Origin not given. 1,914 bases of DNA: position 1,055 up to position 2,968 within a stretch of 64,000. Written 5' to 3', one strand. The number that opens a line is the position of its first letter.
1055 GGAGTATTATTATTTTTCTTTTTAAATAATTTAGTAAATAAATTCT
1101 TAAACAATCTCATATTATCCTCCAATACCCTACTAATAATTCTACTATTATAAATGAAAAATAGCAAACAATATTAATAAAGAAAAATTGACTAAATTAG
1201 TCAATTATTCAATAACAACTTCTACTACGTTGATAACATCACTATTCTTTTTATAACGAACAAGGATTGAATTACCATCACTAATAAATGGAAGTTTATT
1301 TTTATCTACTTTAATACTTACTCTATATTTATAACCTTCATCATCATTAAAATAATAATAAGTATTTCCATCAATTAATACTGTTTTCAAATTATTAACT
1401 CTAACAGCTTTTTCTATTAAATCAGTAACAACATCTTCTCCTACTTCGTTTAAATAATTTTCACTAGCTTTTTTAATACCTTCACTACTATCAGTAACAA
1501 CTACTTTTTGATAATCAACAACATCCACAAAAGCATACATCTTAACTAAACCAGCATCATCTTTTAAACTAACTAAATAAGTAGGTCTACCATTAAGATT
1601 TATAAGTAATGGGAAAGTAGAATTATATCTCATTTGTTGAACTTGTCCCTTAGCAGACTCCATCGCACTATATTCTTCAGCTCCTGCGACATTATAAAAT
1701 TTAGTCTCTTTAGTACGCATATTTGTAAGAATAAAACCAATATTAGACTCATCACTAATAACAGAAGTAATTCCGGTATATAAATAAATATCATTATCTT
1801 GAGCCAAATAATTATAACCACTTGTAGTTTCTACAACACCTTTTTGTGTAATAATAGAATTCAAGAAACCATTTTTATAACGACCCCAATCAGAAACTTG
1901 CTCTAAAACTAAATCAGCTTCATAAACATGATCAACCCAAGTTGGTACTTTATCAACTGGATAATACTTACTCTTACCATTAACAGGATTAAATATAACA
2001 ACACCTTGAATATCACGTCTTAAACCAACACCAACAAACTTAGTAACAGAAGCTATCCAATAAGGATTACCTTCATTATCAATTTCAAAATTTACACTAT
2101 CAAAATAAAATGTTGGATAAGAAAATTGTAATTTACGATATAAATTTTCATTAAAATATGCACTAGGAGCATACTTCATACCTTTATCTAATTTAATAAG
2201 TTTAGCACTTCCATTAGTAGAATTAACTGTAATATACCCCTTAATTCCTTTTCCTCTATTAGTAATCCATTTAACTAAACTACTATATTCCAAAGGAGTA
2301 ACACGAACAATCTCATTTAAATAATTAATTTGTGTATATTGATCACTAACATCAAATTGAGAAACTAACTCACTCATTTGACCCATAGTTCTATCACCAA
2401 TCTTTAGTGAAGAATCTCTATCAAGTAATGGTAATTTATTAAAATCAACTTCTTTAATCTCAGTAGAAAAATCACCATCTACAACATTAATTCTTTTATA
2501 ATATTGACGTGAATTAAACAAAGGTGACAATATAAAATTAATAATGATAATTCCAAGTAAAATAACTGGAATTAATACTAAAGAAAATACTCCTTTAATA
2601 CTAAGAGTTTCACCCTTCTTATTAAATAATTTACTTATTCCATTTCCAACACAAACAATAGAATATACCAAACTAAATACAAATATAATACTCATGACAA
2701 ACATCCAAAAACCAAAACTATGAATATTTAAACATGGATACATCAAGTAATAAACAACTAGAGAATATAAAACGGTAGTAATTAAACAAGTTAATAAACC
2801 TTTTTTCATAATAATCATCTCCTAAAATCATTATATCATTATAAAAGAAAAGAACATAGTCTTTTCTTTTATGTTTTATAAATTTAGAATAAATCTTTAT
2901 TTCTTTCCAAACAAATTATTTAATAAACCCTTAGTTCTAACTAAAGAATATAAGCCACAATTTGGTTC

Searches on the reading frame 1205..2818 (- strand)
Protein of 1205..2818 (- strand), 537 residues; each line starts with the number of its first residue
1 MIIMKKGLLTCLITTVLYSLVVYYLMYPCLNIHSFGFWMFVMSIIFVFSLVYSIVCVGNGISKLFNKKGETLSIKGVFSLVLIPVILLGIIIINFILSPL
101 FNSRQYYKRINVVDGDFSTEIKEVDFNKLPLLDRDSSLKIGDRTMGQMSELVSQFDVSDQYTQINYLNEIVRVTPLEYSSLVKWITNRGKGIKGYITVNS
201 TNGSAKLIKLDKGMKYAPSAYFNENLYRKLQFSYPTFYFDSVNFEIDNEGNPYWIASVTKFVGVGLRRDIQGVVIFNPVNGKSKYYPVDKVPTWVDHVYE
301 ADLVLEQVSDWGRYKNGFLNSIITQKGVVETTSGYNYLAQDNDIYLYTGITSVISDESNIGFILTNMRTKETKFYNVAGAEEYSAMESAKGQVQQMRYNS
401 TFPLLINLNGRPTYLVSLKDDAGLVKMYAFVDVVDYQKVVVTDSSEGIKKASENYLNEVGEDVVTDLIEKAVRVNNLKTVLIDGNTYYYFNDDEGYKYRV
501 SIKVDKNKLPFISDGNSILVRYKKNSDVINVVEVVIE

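Call 60: find_encoding_contigs(protein=window:1205-2818:-, flank=10000, max_places=1)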
Protein window:1205-2818:- (537 aa): no gene with exactly this product is on record in the collection.
